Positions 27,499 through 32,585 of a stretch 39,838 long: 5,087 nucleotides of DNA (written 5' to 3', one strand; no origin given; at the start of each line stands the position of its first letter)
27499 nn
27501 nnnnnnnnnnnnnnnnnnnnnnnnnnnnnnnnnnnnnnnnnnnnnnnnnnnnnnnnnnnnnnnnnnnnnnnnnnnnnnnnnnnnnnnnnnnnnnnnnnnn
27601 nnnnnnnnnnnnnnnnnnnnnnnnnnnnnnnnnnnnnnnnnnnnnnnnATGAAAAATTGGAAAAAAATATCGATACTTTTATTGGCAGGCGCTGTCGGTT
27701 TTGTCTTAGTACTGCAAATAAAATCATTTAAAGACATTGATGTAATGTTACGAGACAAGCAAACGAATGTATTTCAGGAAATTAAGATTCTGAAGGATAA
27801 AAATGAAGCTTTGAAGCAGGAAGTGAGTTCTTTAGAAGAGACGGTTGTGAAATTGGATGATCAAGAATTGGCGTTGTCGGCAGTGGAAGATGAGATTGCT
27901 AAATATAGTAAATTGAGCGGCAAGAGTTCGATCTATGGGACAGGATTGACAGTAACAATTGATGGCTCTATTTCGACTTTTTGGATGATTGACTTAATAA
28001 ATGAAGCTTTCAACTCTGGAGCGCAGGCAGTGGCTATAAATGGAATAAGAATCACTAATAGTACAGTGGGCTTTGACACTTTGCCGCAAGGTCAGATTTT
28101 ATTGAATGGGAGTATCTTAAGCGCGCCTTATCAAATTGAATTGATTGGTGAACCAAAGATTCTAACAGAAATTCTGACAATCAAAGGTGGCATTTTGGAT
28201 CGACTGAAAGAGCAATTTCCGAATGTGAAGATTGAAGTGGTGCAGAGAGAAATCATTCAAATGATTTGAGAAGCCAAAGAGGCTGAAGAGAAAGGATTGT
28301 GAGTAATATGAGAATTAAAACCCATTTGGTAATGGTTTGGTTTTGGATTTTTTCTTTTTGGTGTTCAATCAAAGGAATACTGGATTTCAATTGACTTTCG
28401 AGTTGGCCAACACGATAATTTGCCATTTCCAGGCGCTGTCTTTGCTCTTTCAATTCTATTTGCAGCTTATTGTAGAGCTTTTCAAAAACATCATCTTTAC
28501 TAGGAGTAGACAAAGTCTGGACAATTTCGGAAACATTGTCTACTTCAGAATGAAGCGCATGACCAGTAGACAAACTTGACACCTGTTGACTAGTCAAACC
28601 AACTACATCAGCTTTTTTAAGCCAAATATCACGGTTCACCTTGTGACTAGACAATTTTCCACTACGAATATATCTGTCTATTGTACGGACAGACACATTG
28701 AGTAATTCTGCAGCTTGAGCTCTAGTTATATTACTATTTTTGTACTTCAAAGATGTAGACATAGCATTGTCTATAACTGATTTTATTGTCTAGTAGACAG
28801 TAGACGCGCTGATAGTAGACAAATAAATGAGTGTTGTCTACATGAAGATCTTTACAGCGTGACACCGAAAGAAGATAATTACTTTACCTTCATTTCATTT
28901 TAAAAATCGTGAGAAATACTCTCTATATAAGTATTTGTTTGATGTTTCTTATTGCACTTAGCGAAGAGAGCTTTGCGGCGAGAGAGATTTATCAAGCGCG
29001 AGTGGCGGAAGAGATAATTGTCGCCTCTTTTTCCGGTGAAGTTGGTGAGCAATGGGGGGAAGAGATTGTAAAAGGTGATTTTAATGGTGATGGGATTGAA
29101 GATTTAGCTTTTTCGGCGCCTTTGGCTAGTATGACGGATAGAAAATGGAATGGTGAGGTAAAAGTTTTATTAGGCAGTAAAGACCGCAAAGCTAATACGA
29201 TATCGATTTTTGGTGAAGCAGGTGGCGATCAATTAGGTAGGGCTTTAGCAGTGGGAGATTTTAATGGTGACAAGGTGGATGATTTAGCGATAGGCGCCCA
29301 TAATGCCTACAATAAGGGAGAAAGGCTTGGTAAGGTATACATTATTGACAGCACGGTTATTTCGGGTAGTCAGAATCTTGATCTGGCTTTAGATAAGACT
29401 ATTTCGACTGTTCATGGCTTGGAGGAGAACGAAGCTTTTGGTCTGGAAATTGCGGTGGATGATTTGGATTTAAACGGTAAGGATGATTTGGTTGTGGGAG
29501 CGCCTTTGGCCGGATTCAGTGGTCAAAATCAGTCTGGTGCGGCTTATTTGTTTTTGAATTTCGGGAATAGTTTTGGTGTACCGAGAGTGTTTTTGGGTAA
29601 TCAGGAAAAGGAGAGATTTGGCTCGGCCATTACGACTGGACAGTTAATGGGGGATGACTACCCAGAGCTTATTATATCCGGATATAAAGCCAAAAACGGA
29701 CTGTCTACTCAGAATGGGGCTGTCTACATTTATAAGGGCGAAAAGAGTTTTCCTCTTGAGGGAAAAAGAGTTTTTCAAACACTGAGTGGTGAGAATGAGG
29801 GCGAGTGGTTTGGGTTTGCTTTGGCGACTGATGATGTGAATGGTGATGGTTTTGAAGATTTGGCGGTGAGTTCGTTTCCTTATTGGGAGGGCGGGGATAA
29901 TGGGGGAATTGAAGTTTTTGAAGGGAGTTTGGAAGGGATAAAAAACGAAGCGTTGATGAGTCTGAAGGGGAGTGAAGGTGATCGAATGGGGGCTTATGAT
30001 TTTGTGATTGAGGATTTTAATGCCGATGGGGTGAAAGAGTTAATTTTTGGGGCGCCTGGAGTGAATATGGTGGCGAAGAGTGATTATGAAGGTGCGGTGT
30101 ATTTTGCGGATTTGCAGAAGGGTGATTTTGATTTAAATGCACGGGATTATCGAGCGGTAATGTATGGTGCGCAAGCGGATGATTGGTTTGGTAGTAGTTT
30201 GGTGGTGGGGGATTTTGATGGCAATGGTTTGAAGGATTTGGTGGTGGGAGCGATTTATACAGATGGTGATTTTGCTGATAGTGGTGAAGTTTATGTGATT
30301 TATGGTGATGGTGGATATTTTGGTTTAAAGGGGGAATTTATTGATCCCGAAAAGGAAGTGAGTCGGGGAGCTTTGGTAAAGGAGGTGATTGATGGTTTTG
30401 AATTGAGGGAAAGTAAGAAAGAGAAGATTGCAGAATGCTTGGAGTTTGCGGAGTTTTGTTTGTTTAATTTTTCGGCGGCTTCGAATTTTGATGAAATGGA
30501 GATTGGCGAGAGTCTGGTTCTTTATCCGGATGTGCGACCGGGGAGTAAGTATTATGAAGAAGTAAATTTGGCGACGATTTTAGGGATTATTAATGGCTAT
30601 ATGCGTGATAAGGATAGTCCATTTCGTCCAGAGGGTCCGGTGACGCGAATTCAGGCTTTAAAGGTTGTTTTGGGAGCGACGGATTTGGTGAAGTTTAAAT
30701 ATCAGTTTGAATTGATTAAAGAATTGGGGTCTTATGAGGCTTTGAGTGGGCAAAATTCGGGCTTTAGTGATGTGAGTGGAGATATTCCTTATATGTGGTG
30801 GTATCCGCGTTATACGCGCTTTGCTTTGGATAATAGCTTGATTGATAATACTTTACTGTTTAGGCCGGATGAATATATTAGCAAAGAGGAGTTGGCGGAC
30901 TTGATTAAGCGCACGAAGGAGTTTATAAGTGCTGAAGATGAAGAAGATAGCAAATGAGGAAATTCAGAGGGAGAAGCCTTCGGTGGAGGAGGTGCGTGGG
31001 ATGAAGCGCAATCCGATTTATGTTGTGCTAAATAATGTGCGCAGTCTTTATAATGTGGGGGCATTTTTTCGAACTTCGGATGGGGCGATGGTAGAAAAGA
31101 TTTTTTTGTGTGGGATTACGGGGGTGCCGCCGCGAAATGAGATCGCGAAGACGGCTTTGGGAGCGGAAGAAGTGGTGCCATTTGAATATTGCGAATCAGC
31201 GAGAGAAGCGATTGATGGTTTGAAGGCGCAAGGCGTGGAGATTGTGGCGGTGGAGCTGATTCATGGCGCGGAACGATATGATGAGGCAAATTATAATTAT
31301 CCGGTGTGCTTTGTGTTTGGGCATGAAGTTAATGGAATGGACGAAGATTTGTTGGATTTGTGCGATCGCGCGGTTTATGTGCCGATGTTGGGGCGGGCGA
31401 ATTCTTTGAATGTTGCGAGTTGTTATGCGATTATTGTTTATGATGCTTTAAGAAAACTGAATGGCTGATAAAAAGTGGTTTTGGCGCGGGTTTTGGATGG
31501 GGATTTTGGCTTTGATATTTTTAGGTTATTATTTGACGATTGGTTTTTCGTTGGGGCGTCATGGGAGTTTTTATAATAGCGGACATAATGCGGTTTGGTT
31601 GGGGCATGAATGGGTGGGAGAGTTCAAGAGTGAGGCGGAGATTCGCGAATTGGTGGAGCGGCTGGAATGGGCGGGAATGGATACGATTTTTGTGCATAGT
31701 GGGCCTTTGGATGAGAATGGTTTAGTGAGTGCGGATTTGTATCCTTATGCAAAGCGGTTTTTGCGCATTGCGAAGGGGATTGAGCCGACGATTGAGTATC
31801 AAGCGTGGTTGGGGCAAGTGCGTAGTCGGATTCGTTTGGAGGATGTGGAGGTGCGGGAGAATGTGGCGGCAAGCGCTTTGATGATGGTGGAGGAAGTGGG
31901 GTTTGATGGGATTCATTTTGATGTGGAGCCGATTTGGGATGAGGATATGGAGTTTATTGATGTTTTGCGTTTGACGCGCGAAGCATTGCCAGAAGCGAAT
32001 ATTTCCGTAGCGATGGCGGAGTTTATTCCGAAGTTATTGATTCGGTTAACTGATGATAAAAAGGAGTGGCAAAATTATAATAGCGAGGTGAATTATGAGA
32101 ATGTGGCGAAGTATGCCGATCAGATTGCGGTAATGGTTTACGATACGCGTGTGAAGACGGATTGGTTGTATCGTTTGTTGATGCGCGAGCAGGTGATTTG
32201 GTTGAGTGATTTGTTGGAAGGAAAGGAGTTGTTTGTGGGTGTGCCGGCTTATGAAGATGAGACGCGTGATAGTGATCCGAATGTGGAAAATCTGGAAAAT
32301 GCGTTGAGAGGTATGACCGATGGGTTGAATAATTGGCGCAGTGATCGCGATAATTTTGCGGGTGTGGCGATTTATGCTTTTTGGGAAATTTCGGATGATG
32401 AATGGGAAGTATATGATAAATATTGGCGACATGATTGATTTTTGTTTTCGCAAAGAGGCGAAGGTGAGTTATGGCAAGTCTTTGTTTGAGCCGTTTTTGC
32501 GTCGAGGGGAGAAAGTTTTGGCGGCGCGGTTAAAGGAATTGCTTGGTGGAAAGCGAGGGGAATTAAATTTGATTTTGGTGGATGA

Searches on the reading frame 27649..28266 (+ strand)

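Call 75: search_protein_families(library=pfam, proteins=[window:27649-28266:+], max_evalue=0.00001)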
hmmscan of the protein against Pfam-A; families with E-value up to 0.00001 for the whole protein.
window:27649-28266:+ (206 aa): 1 family
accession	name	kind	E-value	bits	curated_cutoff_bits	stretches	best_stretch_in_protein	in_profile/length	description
PF05949.17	DUF881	-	1.1e-17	64.7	25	1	83-201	2-129/146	Bacterial protein of unknown function (DUF881)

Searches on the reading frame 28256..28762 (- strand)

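Call 75: search_protein_families(library=pfam, proteins=[window:28256-28762:-], max_evalue=0.00001)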
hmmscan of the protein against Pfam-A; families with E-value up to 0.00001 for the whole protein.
window:28256-28762:- (169 aa): 1 family
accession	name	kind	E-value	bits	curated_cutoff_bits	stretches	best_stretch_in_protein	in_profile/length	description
PF12728.13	HTH_17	-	5e-08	33.5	27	1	13-53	3-43/51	Helix-turn-helix domain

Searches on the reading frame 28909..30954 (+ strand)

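Call 75: search_protein_families(library=pfam, proteins=[window:28909-30954:+], max_evalue=0.00001)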
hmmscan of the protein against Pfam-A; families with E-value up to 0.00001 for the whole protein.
window:28909-30954:+ (682 aa): 4 families
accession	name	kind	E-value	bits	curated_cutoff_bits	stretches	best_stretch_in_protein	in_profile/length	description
PF01839.29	FG-GAP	-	5.6e-42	141.4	22.1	2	110-146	2-37/37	FG-GAP repeat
PF13517.12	FG-GAP_3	-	2e-15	57.5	26.9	0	57-127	1-60/61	FG-GAP-like repeat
PF00395.25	SLH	-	7.7e-08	32.6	20.8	0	539-583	2-43/44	S-layer homology domain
PF14312.12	FG-GAP_2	-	2.8e-07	31.1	23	0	176-215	17-49/49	FG-GAP repeat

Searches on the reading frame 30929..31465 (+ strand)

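Call 75: search_protein_families(library=pfam, proteins=[window:30929-31465:+], max_evalue=0.00001)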
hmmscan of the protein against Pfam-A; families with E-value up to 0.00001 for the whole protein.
window:30929-31465:+ (179 aa): 1 family
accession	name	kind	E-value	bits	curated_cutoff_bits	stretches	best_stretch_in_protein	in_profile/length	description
PF00588.24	SpoU_methylase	-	5e-32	111.4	29.7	1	30-171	2-142/142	SpoU rRNA Methylase family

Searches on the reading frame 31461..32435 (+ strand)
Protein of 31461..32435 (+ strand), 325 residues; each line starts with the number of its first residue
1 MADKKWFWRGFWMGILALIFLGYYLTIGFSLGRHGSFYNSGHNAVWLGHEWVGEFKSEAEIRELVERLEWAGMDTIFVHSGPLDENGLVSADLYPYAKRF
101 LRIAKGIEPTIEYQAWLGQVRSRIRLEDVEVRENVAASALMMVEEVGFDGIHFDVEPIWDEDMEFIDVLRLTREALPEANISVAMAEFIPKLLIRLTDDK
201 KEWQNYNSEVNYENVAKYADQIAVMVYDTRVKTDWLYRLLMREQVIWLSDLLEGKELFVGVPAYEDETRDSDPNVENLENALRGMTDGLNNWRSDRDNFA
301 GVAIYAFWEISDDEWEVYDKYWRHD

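Call 75: search_protein_families(library=pfam, proteins=[window:31461-32435:+], max_evalue=0.00001)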
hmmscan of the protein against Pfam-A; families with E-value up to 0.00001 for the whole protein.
window:31461-32435:+ (325 aa): 1 family
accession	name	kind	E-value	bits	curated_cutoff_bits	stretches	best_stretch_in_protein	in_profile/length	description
PF00704.34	Glyco_hydro_18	-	3.9e-09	37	29.6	1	127-276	85-241/317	Glycosyl hydrolases family 18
